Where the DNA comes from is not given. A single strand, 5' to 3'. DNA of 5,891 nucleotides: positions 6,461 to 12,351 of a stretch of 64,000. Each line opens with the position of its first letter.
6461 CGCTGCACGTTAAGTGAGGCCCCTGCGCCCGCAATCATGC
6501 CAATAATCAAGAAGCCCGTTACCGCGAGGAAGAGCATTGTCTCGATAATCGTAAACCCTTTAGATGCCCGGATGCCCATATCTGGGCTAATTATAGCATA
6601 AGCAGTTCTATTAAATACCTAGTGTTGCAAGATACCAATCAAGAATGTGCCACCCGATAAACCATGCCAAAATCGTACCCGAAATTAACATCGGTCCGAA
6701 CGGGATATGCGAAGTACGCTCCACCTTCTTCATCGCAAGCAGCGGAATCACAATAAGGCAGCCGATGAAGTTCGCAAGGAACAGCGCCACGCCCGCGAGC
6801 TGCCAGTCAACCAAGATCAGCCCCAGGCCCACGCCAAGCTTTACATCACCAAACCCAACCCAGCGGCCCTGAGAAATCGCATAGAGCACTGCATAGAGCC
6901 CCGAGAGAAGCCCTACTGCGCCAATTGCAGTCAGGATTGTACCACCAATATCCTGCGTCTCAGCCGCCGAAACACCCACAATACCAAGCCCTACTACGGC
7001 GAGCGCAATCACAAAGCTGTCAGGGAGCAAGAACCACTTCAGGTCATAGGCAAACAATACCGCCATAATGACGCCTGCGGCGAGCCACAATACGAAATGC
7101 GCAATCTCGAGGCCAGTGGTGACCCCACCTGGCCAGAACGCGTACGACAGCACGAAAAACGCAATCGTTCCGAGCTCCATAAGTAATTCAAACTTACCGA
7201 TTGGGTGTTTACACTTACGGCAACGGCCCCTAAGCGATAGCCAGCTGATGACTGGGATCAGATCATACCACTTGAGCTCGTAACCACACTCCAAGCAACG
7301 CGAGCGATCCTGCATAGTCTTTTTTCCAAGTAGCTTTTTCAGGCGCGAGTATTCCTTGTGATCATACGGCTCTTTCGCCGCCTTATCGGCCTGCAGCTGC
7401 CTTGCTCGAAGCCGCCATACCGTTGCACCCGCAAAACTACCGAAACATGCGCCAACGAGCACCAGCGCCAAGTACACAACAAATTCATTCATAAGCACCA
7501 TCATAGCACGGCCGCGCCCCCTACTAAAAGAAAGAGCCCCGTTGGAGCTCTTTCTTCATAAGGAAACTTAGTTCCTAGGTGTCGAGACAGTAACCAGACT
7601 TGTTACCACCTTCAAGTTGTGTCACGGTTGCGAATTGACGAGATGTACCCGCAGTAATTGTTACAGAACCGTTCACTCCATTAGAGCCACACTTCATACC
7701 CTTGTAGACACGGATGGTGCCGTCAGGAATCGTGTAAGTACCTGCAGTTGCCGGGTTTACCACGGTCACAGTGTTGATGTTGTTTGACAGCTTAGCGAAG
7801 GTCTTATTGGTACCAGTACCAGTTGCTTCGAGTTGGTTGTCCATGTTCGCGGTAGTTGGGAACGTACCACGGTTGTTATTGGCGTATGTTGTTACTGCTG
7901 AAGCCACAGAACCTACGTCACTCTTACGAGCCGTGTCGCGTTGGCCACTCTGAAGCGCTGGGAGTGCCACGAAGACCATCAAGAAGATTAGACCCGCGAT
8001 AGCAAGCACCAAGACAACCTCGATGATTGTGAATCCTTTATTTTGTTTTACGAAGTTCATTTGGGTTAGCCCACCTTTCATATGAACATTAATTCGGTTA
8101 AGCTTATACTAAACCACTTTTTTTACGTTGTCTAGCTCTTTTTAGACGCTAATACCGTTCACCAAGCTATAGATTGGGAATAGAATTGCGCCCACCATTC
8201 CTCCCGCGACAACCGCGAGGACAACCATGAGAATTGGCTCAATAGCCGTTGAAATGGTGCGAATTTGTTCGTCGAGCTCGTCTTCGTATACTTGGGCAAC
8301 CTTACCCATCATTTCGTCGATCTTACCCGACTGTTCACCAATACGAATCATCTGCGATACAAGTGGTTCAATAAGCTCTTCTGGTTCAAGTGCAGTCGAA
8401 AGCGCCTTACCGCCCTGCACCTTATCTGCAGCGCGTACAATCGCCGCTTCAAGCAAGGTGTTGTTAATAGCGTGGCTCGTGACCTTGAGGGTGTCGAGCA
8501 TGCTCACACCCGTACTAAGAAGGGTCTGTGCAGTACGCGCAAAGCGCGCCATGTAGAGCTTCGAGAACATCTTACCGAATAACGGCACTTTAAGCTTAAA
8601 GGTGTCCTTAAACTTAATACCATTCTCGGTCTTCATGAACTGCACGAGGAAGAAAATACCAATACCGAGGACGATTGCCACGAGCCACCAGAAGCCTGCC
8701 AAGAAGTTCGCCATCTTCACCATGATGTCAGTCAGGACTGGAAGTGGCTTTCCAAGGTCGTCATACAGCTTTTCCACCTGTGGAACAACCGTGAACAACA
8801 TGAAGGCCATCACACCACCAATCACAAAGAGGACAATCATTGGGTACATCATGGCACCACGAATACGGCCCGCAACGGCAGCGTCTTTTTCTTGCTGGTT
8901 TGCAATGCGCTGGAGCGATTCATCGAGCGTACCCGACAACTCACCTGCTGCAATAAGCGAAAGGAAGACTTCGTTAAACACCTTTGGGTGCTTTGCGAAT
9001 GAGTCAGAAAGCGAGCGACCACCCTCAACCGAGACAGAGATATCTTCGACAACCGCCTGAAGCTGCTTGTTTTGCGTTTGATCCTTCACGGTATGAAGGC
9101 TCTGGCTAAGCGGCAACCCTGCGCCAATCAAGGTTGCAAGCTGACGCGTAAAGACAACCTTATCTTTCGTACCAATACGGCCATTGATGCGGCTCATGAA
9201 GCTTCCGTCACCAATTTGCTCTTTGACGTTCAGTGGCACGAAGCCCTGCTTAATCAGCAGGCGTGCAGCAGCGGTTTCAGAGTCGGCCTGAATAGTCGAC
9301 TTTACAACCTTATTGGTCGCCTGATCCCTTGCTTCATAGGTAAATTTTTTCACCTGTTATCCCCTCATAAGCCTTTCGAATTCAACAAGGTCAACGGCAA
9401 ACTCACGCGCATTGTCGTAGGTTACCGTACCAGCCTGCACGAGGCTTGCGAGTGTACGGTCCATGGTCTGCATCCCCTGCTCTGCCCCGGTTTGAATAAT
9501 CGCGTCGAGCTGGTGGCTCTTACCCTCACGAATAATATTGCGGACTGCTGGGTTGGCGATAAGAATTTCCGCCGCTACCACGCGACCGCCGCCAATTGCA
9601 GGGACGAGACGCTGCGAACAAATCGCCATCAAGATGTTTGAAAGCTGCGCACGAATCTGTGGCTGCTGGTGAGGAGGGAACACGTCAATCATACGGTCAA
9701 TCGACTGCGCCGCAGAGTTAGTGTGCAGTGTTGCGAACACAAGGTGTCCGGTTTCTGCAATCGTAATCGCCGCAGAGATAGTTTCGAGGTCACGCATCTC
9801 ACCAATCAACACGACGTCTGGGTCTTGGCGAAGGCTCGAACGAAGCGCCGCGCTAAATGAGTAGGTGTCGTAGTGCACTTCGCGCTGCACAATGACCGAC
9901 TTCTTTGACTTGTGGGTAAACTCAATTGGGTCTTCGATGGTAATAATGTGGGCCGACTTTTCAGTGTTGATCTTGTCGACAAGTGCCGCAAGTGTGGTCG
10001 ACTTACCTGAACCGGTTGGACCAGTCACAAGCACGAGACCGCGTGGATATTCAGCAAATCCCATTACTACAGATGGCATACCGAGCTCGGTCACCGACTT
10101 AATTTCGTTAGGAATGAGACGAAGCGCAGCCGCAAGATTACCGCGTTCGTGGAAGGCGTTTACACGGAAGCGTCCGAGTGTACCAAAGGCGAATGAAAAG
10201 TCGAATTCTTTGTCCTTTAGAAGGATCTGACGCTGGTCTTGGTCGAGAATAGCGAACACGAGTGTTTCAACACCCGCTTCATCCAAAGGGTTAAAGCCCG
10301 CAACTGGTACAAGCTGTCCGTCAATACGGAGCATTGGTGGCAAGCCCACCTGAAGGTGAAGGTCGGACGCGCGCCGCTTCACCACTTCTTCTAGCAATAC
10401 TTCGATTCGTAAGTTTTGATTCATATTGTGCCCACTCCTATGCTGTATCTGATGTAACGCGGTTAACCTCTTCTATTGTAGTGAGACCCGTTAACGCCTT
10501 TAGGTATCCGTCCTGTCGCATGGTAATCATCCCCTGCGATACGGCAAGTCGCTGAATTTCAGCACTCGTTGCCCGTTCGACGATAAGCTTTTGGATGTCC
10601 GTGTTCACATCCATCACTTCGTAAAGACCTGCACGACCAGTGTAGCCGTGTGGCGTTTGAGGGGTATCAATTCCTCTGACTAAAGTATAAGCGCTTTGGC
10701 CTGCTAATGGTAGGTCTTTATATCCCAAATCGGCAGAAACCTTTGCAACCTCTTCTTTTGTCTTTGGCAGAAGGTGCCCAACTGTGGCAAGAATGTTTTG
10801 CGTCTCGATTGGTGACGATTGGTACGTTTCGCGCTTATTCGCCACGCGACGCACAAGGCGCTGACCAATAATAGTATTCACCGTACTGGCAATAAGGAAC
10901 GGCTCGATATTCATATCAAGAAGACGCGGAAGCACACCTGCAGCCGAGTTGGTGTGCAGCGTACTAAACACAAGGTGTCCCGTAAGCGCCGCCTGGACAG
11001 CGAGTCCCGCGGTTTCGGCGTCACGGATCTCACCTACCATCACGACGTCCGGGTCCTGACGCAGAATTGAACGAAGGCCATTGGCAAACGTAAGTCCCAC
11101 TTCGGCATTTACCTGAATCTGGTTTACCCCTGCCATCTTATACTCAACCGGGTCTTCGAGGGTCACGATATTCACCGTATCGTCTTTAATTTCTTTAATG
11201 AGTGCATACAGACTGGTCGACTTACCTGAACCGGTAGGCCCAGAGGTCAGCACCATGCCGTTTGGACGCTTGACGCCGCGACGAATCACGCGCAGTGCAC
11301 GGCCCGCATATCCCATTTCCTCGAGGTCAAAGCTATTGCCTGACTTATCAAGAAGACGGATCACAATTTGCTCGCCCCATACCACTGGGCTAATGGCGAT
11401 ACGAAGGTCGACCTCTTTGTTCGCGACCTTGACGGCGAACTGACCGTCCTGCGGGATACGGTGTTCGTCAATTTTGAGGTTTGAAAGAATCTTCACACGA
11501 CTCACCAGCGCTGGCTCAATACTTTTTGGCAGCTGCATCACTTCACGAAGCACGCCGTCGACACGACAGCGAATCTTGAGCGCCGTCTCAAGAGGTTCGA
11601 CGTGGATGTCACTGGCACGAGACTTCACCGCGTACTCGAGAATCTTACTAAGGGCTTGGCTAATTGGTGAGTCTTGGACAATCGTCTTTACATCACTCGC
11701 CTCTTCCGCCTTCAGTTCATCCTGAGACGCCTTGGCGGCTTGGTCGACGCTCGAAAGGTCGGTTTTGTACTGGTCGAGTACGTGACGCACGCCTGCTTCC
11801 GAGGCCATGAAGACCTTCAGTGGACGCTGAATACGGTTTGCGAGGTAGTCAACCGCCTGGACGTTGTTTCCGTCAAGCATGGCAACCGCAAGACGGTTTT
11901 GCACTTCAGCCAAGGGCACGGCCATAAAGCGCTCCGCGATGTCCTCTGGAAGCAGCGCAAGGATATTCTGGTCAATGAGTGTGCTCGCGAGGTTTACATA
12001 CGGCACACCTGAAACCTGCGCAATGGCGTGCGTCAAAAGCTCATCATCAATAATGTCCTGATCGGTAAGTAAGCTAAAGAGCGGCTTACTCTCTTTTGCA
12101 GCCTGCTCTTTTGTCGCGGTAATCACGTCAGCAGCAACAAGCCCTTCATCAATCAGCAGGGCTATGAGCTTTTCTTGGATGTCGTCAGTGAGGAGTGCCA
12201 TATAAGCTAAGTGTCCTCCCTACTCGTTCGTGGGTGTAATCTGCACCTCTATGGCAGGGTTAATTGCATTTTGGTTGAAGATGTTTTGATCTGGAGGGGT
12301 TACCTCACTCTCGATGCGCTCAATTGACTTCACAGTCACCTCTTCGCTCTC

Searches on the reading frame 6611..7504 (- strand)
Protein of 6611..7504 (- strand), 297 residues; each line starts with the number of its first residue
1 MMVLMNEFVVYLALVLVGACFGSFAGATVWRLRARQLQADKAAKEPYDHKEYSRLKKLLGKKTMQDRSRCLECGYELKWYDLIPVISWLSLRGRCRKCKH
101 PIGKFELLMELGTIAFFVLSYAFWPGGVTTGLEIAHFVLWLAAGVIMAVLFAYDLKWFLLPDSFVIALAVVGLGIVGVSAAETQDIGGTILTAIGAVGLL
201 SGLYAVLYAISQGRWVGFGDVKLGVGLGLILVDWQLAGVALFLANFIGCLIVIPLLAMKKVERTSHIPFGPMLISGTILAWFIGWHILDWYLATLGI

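Call 9: search_protein_families(library=pfam, proteins=[window:6611-7504:-], max_evalue=0.001)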
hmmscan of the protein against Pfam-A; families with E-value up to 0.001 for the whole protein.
window:6611-7504:- (297 aa): 2 families
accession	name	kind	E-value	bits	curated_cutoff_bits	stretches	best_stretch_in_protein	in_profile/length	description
PF06750.18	A24_N_bact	-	1e-22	80.5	23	1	16-122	1-82/84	Bacterial Peptidase A24 N-terminal domain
PF01478.23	Peptidase_A24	-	7.3e-07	30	26.5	1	144-252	4-103/104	Type IV leader peptidase family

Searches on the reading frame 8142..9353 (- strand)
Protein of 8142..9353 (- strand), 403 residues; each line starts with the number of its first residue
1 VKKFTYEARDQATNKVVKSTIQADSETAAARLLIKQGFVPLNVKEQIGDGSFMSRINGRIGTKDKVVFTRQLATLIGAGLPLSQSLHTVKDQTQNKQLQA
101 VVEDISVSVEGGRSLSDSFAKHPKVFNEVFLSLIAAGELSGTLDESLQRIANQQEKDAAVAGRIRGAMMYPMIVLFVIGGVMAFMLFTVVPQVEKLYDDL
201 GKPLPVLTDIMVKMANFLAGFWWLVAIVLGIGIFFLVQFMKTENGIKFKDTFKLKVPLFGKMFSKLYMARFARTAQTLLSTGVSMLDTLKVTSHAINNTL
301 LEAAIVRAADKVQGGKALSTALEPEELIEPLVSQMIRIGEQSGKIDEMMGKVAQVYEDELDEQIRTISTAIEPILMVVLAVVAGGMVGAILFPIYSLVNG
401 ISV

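Call 9: search_protein_families(library=pfam, proteins=[window:8142-9353:-], max_evalue=0.001)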
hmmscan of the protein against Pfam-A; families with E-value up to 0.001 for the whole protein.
window:8142-9353:- (403 aa): 1 family
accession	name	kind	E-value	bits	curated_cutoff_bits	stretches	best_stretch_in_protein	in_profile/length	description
PF00482.28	T2SSF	-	1.4e-53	180.6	25.2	2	68-191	1-125/125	Type II secretion system (T2SS), protein F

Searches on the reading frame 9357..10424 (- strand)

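Call 9: search_protein_families(library=pfam, proteins=[window:9357-10424:-], max_evalue=0.001)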
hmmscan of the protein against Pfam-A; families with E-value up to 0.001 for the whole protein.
window:9357-10424:- (355 aa): 8 families
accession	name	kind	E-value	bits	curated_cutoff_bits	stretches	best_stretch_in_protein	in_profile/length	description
PF00437.27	T2SSE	-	3.5e-50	171.1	24.9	1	8-276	13-280/370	Type II/IV secretion system protein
PF13401.12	AAA_22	-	2.7e-05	24.9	27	1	127-166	4-42/130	AAA domain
PF13191.12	AAA_16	-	7.4e-05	23.7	32.6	1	127-187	24-68/167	AAA ATPase domain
PF25199.1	nSTAND_NTPase5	-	8.7e-05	22.8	34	1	128-172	41-85/145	Novel STAND NTPase 5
PF13555.12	AAA_29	-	0.00011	22.3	27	0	127-148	21-42/61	P-loop containing region of AAA domain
PF01935.23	DUF87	-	0.0003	21.4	23.2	1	132-162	27-57/220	Helicase HerA, central domain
PF13604.12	AAA_30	-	0.00036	20.8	27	0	122-213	12-100/191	AAA domain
PF13476.12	AAA_23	-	0.00093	20.3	27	0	128-148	19-39/201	AAA domain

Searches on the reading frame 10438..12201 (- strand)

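Call 9: search_protein_families(library=pfam, proteins=[window:10438-12201:-], max_evalue=0.001)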
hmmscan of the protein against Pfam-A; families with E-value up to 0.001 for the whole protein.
window:10438-12201:- (587 aa): 2 families
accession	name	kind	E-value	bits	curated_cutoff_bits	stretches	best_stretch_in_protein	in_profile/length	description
PF00437.27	T2SSE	-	8.3e-122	406.8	24.9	1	176-581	4-370/370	Type II/IV secretion system protein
PF05157.20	MshEN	-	1.1e-13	51.4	23.1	1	65-145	2-83/90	MshEN domain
